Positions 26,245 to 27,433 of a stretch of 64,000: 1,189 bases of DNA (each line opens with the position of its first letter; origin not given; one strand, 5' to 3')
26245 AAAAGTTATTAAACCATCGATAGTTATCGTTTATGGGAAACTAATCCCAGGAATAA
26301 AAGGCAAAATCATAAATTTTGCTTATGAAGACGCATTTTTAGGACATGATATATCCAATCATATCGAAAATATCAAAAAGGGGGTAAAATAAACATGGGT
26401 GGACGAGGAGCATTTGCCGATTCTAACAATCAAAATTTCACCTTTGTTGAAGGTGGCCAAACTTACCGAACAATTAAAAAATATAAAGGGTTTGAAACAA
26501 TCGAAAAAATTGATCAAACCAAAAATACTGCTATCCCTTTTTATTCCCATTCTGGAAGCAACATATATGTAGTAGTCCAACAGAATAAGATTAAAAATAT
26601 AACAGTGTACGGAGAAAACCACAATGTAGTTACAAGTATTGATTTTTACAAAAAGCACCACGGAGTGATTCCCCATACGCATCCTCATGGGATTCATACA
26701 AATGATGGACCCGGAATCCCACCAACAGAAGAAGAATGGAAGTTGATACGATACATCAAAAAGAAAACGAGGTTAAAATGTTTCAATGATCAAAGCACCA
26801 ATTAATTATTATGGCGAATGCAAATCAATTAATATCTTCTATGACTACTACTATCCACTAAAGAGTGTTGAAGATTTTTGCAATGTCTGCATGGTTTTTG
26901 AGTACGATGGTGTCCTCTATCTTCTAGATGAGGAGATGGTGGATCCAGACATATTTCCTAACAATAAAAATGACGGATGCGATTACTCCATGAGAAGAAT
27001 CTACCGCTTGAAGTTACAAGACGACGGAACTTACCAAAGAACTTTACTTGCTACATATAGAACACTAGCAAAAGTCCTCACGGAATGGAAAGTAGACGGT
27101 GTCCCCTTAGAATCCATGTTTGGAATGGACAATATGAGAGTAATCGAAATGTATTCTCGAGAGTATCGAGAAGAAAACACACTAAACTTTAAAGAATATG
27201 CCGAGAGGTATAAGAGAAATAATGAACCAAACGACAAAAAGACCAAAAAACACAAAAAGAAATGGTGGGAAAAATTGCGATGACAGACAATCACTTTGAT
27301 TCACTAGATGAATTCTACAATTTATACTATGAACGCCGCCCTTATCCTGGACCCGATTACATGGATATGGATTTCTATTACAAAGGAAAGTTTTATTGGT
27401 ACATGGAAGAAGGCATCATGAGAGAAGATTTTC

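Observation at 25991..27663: Opposite-strand four-gene cassette inserted into the conserved ftsZ / ileS junction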

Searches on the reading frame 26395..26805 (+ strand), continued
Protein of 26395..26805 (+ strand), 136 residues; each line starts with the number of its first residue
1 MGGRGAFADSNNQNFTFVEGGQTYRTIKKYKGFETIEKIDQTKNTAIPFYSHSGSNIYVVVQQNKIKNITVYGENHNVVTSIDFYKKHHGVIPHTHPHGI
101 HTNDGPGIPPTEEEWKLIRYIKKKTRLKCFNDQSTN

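Call 89: search_protein_families(library=padloc, proteins=[L120:3155-3559:+, L120:3560-4099:+, L086:1595-1942:+, L086:1952-2500:+, L139:3106-3492:+, L139:3489-4187:+, L121:2499-3545:+, L174:3698-4078:+, L133:6211-7485:+], max_evalue=0.001)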
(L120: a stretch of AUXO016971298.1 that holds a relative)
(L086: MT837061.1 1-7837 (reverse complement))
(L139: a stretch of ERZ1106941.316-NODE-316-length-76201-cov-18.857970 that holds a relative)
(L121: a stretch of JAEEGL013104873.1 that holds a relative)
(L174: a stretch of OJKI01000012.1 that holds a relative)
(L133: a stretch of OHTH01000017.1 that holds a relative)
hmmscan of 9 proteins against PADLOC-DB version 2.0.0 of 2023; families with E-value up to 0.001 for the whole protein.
L120:3155-3559:+ (134 aa): 3 families
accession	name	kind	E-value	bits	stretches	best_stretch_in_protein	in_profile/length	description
PDLC02926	HTH_VI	-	5.2e-06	24.6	1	18-74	2-58/92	-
PDLC03665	Control_protein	-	0.00051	18.3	1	17-75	8-67/77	control protein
PDLC04142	capH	-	0.00084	18.4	0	13-129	2-97/103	capH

L120:3560-4099:+ (179 aa): 0 families

L086:1595-1942:+ (115 aa): 16 families
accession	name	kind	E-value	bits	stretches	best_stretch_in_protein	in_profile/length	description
PDLC04142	capH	-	1.7e-13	49.5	1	10-107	3-91/103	capH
PDLC03948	RmrA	-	4.8e-10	36.9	1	14-76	9-71/397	-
PDLC03952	RmrA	-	1.5e-09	35.2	1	10-81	19-90/395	-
PDLC04775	PDC-M69A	-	4.4e-09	34.9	1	16-82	10-76/113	-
PDLC03945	RmrA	-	1.6e-08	32.1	1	16-105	5-91/394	-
PDLC03949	RmrA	-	2.1e-08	31.4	1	23-101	12-92/363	-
PDLC03951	RmrA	-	3e-08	31.1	1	15-96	10-91/400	-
PDLC03954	RmrA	-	4.7e-08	30.3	1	13-83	10-80/380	-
PDLC03944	RmrA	-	9.1e-08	29.5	1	12-109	5-102/384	-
PDLC03955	RmrA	-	3.7e-07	27.7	1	18-71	25-78/371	-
PDLC03956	RmrA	-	5.6e-07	26.9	1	14-89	9-85/399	-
PDLC03946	RmrA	-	2.3e-06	24.6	1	16-95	5-86/357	-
PDLC03947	RmrA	-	3.4e-06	24.1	1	10-79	8-77/383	-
PDLC04760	PDC-M64C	-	3.4e-05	22.1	1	14-67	27-80/93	-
PDLC02926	HTH_VI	-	0.00014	20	1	24-97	12-85/92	-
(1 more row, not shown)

L086:1952-2500:+ (182 aa): 3 families
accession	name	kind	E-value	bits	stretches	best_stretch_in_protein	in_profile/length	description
PDLC04141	capP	-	6.5e-09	33.6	1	10-103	4-83/242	capP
PDLC03953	RmrA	-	3e-06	24.7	1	36-118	157-240/373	-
PDLC03954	RmrA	-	0.00015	18.8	1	8-111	138-233/380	-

L139:3106-3492:+ (128 aa): 5 families
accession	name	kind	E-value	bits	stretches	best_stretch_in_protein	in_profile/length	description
PDLC04142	capH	-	9.8e-12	43.9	1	3-124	3-100/103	capH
PDLC02926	HTH_VI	-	4.4e-08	31.3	1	7-80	2-71/92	-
PDLC03665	Control_protein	-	0.0002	19.6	1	3-65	5-67/77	control protein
PDLC03946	RmrA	-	0.00046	17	1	15-63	11-58/357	-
PDLC03947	RmrA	-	0.00055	16.9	1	4-62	9-66/383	-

L139:3489-4187:+ (232 aa): 2 families
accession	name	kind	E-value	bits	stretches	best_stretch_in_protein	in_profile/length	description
PDLC04141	capP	-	3.9e-09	34.4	1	92-179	56-123/242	capP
PDLC03947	RmrA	-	0.0005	17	0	104-181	205-264/383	-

L121:2499-3545:+ (348 aa): 20 families
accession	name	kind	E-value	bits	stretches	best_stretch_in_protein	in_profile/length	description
PDLC03949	RmrA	-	4e-40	135.8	1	6-342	5-332/363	-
PDLC03954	RmrA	-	1.2e-35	121.2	1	6-342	13-360/380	-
PDLC03946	RmrA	-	2.4e-34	116.7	1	5-342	4-334/357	-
PDLC03952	RmrA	-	5.6e-34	115.6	1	7-342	26-374/395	-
PDLC03947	RmrA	-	9e-33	111.6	1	6-348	14-366/383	-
PDLC03944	RmrA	-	1.7e-31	107.7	1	6-324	9-335/384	-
PDLC03948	RmrA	-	1.9e-31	107.4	1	14-344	19-361/397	-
PDLC03953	RmrA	-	1e-28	98.6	1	18-322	20-331/373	-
PDLC03945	RmrA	-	1.3e-26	91.7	1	6-322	5-343/394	-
PDLC03951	RmrA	-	3.3e-26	90.2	1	6-345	11-358/400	-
PDLC03950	RmrA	-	1.1e-25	88.4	1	8-330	7-334/369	-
PDLC03955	RmrA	-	2.9e-24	84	1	10-328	27-342/371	-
PDLC03956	RmrA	-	3.6e-21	73.7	1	14-326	20-339/399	-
PDLC03943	RmrA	-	1.3e-20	71.8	1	6-333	5-333/370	-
PDLC02926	HTH_VI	-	2e-11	42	1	3-62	1-60/92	-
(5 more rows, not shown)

L174:3698-4078:+ (126 aa): 0 families

L133:6211-7485:+ (424 aa): 0 families

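Call 95: fold_search(model_id=the predicted structure, library=viral)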
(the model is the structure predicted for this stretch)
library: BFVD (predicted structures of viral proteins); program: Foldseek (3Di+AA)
matches with E <= 10: 543; with E <= 0.001: 0
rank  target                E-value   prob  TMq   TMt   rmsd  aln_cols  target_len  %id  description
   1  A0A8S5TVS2            2.9e-03  1.00  0.47  0.44   6.1       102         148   20  Glycosyltransferase [Siphoviridae sp. ctx254]
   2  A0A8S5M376            4.1e-02  0.98  0.30  0.11   4.5        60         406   13  Minor capsid protein [Siphoviridae sp. ctQJR51]
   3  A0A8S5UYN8            4.3e-02  0.97  0.29  0.12   4.5        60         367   10  Phage protein [Siphoviridae sp. ctkKt3]
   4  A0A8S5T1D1            1.1e-01  0.12  0.17  0.15  14.4       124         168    7  Uncharacterized protein [Siphoviridae sp. ct1E017]
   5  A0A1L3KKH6            1.6e-01  0.12  0.20  0.06  14.3       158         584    9  (no name in the UniProt tables at hand)
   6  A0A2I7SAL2            2.0e-01  0.28  0.27  0.12   8.7        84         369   17  (no name in the UniProt tables at hand)
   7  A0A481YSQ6            2.1e-01  0.18  0.29  0.17  12.3       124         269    8  F-box domain-containing protein [Marseillevirus LCMAC102]
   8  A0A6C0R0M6            2.4e-01  0.16  0.21  0.26  10.8        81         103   21  Uncharacterized protein [Alteromonas phage vB_AmeM_PT11-V22]
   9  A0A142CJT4            2.6e-01  0.38  0.35  0.28   8.6       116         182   13  (no name in the UniProt tables at hand)
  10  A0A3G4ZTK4            2.6e-01  0.14  0.25  0.23  14.1       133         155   16  Uncharacterized protein (Fragment) [Dasosvirus sp.]
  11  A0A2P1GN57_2          2.6e-01  0.13  0.20  0.04  11.4        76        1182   13  Genome polyprotein [Xiamen fanray pesti-like virus]
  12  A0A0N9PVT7            2.7e-01  0.12  0.26  0.10  20.4       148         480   16  Putative calcineurin-like phosphoesterase [Port-miou virus]
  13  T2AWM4                2.9e-01  0.14  0.27  0.30   9.9       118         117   15  (no name in the UniProt tables at hand)
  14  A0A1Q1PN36            2.9e-01  0.12  0.26  0.16  17.7       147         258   13  (no name in the UniProt tables at hand)
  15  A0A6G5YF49            2.9e-01  0.08  0.21  0.10  19.3       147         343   12  (no name in the UniProt tables at hand)
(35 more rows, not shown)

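Call 101: search_protein_families(library=pfam, proteins=[L094:6001-6402:+], max_evalue=1)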
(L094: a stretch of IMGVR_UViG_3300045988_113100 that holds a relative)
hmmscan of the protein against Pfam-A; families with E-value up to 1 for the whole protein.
L094:6001-6402:+ (133 aa): 2 families
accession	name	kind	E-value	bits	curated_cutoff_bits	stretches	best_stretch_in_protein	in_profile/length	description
PF22173.2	APH-like_N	-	1.2e-05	25.1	27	1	9-89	129-206/273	Acylamino-acid-releasing enzyme-like, N-terminal domain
PF06480.20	FtsH_ext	-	0.015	16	25.5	1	19-70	32-74/103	FtsH Extracellular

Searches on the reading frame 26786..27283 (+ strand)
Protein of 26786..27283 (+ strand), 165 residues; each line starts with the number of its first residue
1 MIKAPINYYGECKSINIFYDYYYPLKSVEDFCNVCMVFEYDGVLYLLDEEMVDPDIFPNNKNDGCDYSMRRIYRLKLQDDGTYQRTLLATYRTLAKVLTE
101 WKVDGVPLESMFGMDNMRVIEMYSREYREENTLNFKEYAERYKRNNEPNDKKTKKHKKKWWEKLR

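Call 3: search_protein_families(library=pfam, proteins=[window:26786-27283:+], max_evalue=1)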
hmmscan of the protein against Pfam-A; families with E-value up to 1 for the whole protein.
window:26786-27283:+ (165 aa): 0 families

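Call 4: search_protein_families(library=phrogs, proteins=[window:26786-27283:+], max_evalue=1)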
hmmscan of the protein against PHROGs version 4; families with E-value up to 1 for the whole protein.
window:26786-27283:+ (165 aa): 2 families
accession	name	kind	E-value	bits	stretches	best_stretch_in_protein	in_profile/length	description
phrog_17189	-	unknown function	0.028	15.4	1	72-99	24-51/91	-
phrog_13033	-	unknown function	0.059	14.3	1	71-162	46-136/146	-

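Call 5: search_protein_families(library=ncbifam, proteins=[window:26786-27283:+], max_evalue=1)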
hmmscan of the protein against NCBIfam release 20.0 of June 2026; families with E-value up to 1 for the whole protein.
window:26786-27283:+ (165 aa): 0 families

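Call 11: search_protein_families(library=padloc, proteins=[window:26786-27283:+], max_evalue=1)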
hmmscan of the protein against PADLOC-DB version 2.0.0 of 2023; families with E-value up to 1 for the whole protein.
window:26786-27283:+ (165 aa): 0 families

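Call 21: find_homologous_proteins(query=A1, max_evalue=0.01)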
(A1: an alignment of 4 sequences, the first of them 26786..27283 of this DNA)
Query A1 (4 sequences) (165 aa, profile of the alignment): 3 proteins with E <= 0.01 among 1016 candidates.
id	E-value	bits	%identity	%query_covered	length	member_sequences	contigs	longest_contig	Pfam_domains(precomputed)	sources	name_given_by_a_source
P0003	1.4e-86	306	100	100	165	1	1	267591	-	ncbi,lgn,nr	ncbi:MAG: hypothetical protein LUC31_03045 [Coprobacillus sp.]|nr:hypothetical protein [Coprobacillu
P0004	3.2e-86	305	82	98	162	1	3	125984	-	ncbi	-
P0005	3.2e-51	191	28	61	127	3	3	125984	-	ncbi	-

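Call 22: find_encoding_contigs(protein=P0004, flank=6000, max_places=6)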
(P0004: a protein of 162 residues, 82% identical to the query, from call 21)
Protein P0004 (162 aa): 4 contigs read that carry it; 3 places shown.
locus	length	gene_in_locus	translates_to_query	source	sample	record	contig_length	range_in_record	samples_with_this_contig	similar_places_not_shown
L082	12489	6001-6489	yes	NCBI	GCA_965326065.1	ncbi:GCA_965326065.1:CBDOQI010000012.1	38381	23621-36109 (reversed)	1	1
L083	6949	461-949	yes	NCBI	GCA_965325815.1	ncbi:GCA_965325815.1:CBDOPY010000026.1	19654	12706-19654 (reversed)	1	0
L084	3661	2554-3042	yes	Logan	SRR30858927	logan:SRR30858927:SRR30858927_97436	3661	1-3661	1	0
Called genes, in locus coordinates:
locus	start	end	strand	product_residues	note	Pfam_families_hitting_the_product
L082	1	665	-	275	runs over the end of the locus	PF01252:Peptidase_A8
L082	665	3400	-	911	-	PF00133:tRNA-synt_1, PF01406:tRNA-synt_1e (faint), PF09334:tRNA-synt_1g, PF01921:tRNA-synt_1f (weak), PF08264:Anticodon_1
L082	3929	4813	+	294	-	PF01381:HTH_3, PF07022:Phage_CI_repr, PF12844:HTH_19 (weak), PF13443:HTH_26, PF13560:HTH_31 (weak)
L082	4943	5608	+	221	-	PF14386:DUF4417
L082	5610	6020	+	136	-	-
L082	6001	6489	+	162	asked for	-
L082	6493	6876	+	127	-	-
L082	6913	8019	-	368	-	PF00091:Tubulin, PF12327:FtsZ_C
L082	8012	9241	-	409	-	PF11104:PilM_2 (faint), PF06723:MreB_Mbl (weak), PF14450:FtsA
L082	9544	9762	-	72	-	-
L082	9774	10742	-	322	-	PF01795:Methyltransf_5, PF13847:Methyltransf_31 (faint)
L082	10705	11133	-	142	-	PF02381:MraZ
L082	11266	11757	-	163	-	PF02620:YceD (weak)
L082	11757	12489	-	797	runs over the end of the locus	PF01588:tRNA_bind, PF03483:B3_4, PF03484:B5, PF17759:tRNA_synthFbeta, PF03147:FDX-ACB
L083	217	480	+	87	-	-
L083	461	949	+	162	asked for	-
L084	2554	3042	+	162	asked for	-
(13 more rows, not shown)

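Call 65: search_protein_families(library=pfam, proteins=[L082:3929-4813:+, L082:4943-5608:+], max_evalue=0.01)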
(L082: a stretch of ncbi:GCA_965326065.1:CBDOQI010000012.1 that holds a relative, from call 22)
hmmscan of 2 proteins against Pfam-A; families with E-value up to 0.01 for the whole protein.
L082:3929-4813:+ (294 aa): 15 families
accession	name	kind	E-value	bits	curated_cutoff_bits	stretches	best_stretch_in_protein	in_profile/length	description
PF01381.28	HTH_3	-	3.2e-16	59.5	23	1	2-53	4-55/55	Helix-turn-helix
PF07022.19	Phage_CI_repr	-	1.7e-10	41.5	22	1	9-57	14-61/65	Bacteriophage CI repressor helix-turn-helix domain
PF13443.12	HTH_26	-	3.1e-08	34.2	22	1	2-53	5-57/63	Cro/C1-type HTH DNA-binding domain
PF12844.13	HTH_19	-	2.5e-07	31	30.2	1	2-57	7-62/64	Helix-turn-helix domain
PF13560.12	HTH_31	-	4.9e-07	30.4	27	1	5-50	12-58/64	Helix-turn-helix domain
PF08279.18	HTH_11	-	7.5e-05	23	25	1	1-29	8-37/55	HTH domain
PF13412.12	HTH_24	-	0.00018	21.5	21.9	1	2-28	12-38/48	Winged helix-turn-helix DNA-binding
PF04545.22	Sigma70_r4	-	0.0014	18.5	24.1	0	6-26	19-39/50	Sigma-70, region 4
PF21476.4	PF0610-like_N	-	0.0026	18.4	33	0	2-24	9-31/50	PF0610-like, N-terminal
PF01022.26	HTH_5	-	0.0062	16.8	22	0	1-27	9-35/47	Bacterial regulatory protein, arsR family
PF12802.13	MarR_2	-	0.0071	16.9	27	0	6-27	18-40/61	MarR family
PF08281.18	Sigma70_r4_2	-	0.009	16.1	25.7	0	6-29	25-48/54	Sigma-70, region 4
PF04967.18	HTH_10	-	0.0092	16.2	23.1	0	6-28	22-44/53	HTH DNA binding domain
PF16677.11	GP3_package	-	0.0095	16.5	29.4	0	5-56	31-83/105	DNA-packaging protein gp3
PF24034.1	DUF7343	-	0.0097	16.2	27.6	0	7-29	18-40/62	Domain of unknown function (DUF7343)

L082:4943-5608:+ (221 aa): 1 family
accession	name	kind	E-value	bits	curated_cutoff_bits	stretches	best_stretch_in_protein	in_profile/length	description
PF14386.11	DUF4417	-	4.2e-41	140.9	28.9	1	24-194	8-175/183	Domain of unknown function (DUF4417)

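Call 66: search_protein_families(library=padloc, proteins=[L082:3929-4813:+, L082:4943-5608:+], max_evalue=0.01)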
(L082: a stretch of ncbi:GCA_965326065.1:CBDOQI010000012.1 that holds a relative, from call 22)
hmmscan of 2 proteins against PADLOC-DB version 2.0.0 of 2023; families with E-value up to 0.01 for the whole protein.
L082:3929-4813:+ (294 aa): 22 families
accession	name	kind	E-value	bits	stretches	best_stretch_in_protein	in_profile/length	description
PDLC04775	PDC-M69A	-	4.9e-13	47.6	1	3-65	16-78/113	-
PDLC03952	RmrA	-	2.9e-10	37.5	1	6-61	34-89/395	-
PDLC02926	HTH_VI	-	8.3e-10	36.8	1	6-80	13-86/92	-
PDLC03954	RmrA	-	8.3e-10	36.1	1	6-146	22-176/380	-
PDLC03947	RmrA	-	3.5e-09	34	1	6-148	23-178/383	-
PDLC03944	RmrA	-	4.6e-09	33.8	1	7-150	19-167/384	-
PDLC03948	RmrA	-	9.5e-08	29.3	1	4-76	18-92/397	-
PDLC03955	RmrA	-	2.4e-07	28.3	1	7-64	33-90/371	-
PDLC04142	capH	-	5.1e-07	28.7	1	2-82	14-84/103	capH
PDLC03949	RmrA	-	7.8e-07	26.3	1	6-62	14-70/363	-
PDLC03951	RmrA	-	1.4e-06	25.6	1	6-69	20-83/400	-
PDLC03956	RmrA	-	3.9e-06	24.2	1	8-71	23-85/399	-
PDLC03945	RmrA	-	2.6e-05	21.6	1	7-61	15-69/394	-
PDLC03950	RmrA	-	2.7e-05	21.3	1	6-68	14-76/369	-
PDLC04760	PDC-M64C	-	0.00011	20.5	1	2-50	34-82/93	-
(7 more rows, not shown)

L082:4943-5608:+ (221 aa): 0 families

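Call 74: search_solved_structures(query=A7, max_evalue=10, show_alignments=2)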
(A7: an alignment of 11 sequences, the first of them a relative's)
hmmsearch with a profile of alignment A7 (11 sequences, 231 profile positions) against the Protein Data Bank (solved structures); distinct sequences matched with E-value up to 10: 3.
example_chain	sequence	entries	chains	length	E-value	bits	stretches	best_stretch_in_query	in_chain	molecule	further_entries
8uwt_A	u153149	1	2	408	0.27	13.5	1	67-107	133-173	Possible beta-xylosidase diverged, family 5/39 of glycosyl hydrolases and alpha-amylase C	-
1isf_A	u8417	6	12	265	1.5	11.1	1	24-99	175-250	bone marrow stromal cell antigen 1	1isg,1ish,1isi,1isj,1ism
6mtr_H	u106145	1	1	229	1.9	10.8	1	134-162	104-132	Antibody VRC43.01 Fab heavy chain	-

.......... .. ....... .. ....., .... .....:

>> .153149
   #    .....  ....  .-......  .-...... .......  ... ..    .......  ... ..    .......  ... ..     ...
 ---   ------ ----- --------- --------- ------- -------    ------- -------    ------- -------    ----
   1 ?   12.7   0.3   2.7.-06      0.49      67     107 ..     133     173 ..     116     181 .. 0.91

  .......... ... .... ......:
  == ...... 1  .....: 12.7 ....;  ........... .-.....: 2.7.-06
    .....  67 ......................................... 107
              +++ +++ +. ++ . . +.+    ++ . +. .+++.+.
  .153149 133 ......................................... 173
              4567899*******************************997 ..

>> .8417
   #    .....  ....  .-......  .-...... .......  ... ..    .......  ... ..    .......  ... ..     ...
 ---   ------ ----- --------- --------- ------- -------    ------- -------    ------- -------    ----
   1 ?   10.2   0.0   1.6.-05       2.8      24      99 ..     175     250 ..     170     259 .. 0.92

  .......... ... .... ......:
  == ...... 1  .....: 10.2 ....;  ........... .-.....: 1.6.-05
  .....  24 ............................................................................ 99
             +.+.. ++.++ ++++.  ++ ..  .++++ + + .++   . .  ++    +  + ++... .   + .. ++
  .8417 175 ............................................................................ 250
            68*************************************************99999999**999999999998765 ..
